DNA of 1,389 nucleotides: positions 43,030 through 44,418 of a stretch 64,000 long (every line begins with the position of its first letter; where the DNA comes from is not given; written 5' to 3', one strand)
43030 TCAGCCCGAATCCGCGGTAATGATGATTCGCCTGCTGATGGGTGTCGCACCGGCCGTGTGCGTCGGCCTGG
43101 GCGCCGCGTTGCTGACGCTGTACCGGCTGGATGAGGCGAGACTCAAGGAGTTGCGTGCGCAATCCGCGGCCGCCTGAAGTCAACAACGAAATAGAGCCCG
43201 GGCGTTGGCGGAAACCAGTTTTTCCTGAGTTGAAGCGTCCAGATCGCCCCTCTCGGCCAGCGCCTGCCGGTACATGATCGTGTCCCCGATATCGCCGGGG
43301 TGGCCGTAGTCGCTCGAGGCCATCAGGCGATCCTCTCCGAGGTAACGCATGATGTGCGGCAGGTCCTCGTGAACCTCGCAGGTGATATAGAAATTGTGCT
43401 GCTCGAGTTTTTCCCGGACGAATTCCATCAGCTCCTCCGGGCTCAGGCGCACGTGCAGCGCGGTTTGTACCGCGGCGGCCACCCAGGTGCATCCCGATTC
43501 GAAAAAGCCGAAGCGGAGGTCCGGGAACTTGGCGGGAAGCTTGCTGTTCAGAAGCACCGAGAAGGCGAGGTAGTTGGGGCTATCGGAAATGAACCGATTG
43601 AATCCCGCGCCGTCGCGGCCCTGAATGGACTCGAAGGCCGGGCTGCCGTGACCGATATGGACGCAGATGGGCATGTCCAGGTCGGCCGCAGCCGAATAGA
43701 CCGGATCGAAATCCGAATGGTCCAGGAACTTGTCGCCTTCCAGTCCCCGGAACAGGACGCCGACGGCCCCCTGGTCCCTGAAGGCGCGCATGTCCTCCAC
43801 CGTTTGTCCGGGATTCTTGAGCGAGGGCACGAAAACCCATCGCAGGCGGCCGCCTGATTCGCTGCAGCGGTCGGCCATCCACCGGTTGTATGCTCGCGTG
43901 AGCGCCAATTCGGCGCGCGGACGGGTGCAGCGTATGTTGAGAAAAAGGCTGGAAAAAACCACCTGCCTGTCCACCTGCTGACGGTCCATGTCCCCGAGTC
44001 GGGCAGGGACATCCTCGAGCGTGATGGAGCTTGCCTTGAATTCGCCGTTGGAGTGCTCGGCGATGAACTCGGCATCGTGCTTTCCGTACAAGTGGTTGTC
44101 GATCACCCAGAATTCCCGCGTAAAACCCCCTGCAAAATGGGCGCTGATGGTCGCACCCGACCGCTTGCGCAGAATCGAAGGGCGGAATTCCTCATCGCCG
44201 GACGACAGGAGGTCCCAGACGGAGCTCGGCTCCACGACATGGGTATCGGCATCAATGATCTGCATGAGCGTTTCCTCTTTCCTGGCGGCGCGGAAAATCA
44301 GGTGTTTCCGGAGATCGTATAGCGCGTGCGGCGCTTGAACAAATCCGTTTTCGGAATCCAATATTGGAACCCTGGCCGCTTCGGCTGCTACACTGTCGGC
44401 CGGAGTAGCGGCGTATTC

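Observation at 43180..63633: ~20-kb TonB-dependent catabolic island without glycoside hydrolases: secreted alpha/beta hydrolases, Amidohydro_2, a beta-propeller-cytochrome c and a dioxygenase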

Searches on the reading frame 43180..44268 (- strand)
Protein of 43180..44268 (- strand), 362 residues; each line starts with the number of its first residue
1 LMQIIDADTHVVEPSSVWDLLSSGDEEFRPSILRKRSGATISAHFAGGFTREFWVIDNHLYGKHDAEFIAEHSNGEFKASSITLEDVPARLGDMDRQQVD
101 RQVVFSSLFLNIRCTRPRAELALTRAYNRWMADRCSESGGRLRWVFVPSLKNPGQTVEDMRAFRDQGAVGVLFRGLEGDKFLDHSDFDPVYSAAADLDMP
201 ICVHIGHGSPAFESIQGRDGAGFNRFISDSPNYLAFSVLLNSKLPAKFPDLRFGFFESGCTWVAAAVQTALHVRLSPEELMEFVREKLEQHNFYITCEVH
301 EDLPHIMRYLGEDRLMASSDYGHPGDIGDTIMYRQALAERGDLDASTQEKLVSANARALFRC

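Call 4: search_protein_families(library=pfam, proteins=[window:43180-44268:-], max_evalue=0.01)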
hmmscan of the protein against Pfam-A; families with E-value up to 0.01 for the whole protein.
window:43180-44268:- (362 aa): 1 family
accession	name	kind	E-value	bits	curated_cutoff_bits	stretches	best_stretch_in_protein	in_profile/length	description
PF04909.20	Amidohydro_2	-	2e-20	74.2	26.4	1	7-361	3-288/289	Amidohydrolase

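Call 6: search_protein_families(library=ncbifam, proteins=[window:43180-44268:-], max_evalue=0.001)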
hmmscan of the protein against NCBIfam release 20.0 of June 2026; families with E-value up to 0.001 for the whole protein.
window:43180-44268:- (362 aa): 0 families

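Call 71: search_solved_structures(query=window:43180-44265:-, max_evalue=0.01, show_alignments=3)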
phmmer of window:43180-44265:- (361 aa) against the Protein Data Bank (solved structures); distinct sequences matched with E-value up to 0.01: 19.
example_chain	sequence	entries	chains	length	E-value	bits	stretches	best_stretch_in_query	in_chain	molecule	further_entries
6omp_A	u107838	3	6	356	7.1e-11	45.2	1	85-267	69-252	PtmU3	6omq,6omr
4inf_A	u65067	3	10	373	1e-07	34.8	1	88-360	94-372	METAL-DEPENDENT HYDROLASE | 5-Carboxyvanillate Decarboxylase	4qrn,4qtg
4qs5_A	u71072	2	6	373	4.9e-07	32.6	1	88-360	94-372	Ligw2 Decarboxylase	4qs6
6m1w_A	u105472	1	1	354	6.1e-07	32.2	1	105-325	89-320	Amidohydrolase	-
6m2i_A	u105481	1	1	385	7.6e-07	31.9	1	105-325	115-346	Amidohydrolase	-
8ful_A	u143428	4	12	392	8.1e-07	31.8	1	105-325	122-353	Amidohydrolase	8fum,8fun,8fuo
4dzi_A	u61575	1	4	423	3.1e-06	29.9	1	87-336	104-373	Putative TIM-barrel metal-dependent hydrolase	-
8uyr_A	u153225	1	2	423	0.00012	24.7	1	85-265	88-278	DitZ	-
8sm6_A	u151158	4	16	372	0.00071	22.2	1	93-265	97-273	Amidohydrolase family protein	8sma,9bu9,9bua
4ifr_A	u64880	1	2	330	0.0016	21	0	81-359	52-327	2-amino-3-carboxymuconate 6-semialdehyde decarboxylase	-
4ifk_A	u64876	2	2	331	0.0016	21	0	78-359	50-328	2-amino-3-carboxymuconate 6-semialdehyde decarboxylase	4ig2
8yt2_A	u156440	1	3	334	0.002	20.7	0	304-359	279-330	2-amino-3-carboxymuconate 6-semialdehyde decarboxylase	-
4era_A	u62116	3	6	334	0.0021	20.6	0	79-359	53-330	2-amino-3-carboxymuconate 6-semialdehyde decarboxylase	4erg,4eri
2hbv_A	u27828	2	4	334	0.0021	20.6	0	304-359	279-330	2-amino-3-carboxymuconate 6-semialdehyde decarboxylase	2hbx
4epk_A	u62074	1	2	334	0.0026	20.3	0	303-359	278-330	2-amino-3-carboxymuconate 6-semialdehyde decarboxylase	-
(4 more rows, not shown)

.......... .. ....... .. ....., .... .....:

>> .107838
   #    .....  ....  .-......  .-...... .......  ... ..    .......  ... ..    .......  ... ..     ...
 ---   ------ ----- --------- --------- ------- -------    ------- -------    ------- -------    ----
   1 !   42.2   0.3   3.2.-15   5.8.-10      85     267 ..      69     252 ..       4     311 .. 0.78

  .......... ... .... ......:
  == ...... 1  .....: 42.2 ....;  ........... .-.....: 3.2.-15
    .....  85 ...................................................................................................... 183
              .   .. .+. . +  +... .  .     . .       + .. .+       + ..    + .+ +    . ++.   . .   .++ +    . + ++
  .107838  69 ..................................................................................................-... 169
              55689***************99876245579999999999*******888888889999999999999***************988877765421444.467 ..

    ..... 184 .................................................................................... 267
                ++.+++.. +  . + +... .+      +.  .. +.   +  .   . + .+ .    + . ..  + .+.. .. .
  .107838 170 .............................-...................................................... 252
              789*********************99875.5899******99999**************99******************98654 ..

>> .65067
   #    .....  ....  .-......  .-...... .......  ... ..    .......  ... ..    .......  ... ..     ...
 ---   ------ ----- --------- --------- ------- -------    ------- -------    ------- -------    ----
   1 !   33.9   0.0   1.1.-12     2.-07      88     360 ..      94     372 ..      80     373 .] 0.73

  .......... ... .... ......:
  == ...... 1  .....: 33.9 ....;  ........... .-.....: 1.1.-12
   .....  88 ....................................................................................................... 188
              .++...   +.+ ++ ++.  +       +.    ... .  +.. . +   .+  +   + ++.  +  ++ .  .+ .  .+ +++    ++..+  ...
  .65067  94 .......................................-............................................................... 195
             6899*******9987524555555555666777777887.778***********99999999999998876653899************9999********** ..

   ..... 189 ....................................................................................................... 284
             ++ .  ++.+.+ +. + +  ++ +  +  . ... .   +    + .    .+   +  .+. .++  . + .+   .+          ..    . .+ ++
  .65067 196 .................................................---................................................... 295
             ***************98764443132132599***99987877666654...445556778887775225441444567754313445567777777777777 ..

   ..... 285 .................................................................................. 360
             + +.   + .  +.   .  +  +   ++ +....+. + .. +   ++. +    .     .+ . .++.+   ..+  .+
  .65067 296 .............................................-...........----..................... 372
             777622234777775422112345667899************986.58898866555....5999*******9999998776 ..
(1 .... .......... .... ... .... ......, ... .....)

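Call 80: search_solved_structures(query=A4, max_evalue=0.001, show_alignments=5)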
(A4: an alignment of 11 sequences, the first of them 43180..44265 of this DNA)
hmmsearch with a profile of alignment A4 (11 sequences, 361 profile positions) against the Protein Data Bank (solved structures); distinct sequences matched with E-value up to 0.001: 29.
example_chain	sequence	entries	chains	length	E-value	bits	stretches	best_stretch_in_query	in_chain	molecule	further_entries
6omp_A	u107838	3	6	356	2.7e-13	52.6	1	85-322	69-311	PtmU3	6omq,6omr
4dzi_A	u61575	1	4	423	1.5e-11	46.8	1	83-360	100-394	Putative TIM-barrel metal-dependent hydrolase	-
8yt2_A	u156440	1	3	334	2.5e-11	46.1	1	72-360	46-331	2-amino-3-carboxymuconate 6-semialdehyde decarboxylase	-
4ifr_A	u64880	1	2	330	3.1e-11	45.8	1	72-360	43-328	2-amino-3-carboxymuconate 6-semialdehyde decarboxylase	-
4ifk_A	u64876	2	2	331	3.2e-11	45.8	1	72-360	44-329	2-amino-3-carboxymuconate 6-semialdehyde decarboxylase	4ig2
4era_A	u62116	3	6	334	6.9e-11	44.7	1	72-360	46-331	2-amino-3-carboxymuconate 6-semialdehyde decarboxylase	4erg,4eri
2hbv_A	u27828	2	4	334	7e-11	44.7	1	72-360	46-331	2-amino-3-carboxymuconate 6-semialdehyde decarboxylase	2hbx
6mgt_A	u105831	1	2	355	7e-11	44.7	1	72-360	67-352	2-amino-3-carboxymuconate 6-semialdehyde decarboxylase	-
4ifk_B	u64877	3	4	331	8.1e-11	44.4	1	74-360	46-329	2-amino-3-carboxymuconate 6-semialdehyde decarboxylase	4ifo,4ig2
6mgs_A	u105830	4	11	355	8.6e-11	44.4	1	72-360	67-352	2-amino-3-carboxymuconate 6-semialdehyde decarboxylase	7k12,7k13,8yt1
4epk_A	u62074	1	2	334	1.1e-10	44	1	72-360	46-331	2-amino-3-carboxymuconate 6-semialdehyde decarboxylase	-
4inf_A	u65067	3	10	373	2.7e-08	36.1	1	86-360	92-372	METAL-DEPENDENT HYDROLASE | 5-Carboxyvanillate Decarboxylase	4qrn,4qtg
8sm6_A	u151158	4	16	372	1.3e-07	33.9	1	91-323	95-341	Amidohydrolase family protein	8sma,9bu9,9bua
4qs5_A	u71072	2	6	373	1.8e-07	33.5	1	86-360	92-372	Ligw2 Decarboxylase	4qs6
8uyr_A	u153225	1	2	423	2.7e-07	32.9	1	2-266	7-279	DitZ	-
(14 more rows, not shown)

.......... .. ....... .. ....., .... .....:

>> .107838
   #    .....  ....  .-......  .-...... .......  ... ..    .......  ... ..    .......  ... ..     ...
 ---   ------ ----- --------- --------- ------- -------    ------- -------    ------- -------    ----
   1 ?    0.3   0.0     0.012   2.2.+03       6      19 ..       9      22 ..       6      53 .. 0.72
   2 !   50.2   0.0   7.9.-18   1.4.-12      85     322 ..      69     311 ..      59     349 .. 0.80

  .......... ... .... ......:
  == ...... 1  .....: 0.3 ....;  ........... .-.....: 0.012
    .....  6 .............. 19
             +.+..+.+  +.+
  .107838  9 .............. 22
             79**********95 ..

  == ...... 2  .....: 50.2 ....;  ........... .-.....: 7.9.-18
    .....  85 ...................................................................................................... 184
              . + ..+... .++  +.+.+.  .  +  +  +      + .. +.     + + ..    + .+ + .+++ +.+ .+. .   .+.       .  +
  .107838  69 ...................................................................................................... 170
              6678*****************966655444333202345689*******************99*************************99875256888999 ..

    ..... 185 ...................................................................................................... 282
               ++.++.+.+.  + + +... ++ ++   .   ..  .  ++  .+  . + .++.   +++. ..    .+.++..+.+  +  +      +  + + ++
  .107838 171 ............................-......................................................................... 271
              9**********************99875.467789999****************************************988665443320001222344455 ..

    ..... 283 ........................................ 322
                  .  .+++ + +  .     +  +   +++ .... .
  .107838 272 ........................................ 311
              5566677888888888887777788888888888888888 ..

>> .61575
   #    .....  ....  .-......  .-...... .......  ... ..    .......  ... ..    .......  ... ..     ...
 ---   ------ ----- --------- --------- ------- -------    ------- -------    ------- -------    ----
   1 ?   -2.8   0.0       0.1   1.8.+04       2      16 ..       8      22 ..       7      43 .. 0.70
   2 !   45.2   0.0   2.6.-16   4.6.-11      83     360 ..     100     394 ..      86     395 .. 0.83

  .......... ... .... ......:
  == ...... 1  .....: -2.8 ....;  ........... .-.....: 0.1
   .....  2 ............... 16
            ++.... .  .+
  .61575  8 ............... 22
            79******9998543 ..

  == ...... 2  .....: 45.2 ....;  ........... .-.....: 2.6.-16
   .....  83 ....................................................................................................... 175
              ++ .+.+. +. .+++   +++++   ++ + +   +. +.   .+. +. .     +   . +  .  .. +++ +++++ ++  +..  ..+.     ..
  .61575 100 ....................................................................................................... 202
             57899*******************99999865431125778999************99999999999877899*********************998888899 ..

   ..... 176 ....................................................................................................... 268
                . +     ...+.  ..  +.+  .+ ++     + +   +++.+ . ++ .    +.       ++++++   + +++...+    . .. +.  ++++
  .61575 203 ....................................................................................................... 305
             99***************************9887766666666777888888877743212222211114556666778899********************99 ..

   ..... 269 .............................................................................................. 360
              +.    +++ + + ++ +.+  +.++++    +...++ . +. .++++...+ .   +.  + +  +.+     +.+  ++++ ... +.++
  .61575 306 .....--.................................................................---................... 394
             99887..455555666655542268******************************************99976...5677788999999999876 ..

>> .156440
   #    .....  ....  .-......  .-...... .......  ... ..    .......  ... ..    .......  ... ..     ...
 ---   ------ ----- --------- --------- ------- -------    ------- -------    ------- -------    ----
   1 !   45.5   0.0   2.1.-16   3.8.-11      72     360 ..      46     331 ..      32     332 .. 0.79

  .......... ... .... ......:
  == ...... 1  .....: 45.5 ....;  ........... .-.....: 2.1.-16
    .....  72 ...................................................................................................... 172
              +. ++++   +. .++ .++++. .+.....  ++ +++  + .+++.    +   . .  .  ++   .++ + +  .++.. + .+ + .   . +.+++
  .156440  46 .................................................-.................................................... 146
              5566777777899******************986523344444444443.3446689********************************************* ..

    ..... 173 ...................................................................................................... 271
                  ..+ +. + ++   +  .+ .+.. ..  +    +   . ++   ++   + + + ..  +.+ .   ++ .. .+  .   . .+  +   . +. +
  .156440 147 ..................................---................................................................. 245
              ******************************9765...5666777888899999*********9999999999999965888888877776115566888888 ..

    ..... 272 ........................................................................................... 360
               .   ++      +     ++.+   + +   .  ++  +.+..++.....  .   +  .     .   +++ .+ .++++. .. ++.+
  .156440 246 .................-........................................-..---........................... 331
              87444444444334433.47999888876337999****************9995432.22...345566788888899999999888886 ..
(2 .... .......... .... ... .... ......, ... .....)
